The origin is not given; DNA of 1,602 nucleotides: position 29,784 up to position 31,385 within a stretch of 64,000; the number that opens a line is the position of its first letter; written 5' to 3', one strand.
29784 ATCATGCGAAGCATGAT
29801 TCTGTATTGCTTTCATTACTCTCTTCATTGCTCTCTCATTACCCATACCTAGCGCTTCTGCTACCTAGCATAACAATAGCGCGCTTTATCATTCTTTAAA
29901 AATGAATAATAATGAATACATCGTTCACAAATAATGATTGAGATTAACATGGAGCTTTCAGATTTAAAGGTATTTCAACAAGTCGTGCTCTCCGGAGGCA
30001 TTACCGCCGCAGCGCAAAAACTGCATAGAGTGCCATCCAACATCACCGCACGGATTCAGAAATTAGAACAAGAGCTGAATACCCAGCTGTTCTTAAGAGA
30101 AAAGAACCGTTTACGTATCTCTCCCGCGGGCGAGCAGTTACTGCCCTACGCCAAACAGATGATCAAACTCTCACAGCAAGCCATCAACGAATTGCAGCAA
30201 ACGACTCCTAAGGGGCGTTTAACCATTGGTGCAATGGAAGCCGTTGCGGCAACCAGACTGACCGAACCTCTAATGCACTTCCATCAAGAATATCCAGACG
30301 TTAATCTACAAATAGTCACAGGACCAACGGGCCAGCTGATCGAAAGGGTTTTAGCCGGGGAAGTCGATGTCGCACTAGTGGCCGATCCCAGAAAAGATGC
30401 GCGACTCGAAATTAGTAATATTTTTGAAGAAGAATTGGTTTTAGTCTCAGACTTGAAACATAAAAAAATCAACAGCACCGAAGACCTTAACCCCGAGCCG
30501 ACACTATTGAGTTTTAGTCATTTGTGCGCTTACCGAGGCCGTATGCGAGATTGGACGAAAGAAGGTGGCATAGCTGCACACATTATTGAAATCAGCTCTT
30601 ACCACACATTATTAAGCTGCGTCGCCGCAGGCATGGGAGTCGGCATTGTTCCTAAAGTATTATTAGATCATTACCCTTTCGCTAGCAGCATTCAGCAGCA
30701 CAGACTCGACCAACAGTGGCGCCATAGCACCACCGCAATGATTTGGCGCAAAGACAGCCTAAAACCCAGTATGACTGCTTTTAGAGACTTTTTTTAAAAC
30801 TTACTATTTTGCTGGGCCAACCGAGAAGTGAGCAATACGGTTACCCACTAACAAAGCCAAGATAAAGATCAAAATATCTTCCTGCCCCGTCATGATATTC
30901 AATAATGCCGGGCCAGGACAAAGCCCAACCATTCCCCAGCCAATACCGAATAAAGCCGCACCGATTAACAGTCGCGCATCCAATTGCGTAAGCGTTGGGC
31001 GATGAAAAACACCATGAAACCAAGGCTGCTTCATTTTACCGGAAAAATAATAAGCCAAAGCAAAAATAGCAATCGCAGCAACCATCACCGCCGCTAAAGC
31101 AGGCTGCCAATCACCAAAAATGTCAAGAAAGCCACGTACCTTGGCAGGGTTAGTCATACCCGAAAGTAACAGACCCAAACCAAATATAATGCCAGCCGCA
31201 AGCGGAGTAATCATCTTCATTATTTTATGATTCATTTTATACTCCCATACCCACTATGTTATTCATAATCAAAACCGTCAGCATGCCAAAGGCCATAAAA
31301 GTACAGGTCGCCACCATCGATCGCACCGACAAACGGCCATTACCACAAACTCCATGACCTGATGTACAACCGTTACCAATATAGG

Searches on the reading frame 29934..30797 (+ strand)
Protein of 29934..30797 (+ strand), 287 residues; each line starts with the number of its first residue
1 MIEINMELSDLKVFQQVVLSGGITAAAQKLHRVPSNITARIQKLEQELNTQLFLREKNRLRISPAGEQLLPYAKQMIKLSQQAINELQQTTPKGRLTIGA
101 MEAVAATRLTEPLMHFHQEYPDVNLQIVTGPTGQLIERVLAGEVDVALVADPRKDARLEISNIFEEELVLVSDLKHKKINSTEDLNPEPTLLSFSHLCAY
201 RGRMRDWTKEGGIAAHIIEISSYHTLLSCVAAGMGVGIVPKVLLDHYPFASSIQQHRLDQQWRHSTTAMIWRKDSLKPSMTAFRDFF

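Call 72: search_protein_families(library=pfam, proteins=[window:29934-30797:+], max_evalue=0.01)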
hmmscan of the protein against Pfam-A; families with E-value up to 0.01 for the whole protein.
window:29934-30797:+ (287 aa): 5 families
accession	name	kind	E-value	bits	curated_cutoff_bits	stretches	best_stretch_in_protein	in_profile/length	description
PF03466.25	LysR_substrate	-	7e-42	143.6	28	1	91-287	3-204/209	LysR substrate binding domain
PF00126.33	HTH_1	-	1e-16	61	26.6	1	8-67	1-60/60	Bacterial regulatory helix-turn-helix protein, lysR family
PF12849.12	PBP_like_2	-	6.8e-05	23.2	27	1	109-159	27-74/267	PBP superfamily domain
PF01547.30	SBP_bac_1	-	0.0058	17.1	26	0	102-180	11-93/307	Bacterial extracellular solute-binding protein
PF13531.11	SBP_bac_11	-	0.0075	16.5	25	0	109-158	13-62/227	Bacterial extracellular solute-binding protein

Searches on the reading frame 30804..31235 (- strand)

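Call 72: search_protein_families(library=pfam, proteins=[window:30804-31235:-], max_evalue=0.01)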
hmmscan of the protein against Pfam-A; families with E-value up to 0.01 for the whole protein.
window:30804-31235:- (143 aa): 2 families
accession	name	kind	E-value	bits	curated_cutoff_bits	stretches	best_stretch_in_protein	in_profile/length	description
PF20398.3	DUF6691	-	1.3e-37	129.7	27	1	6-134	1-129/142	Family of unknown function (DUF6691)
PF04143.19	Sulf_transp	-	0.0097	15.9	27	0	46-132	25-100/310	Sulphur transport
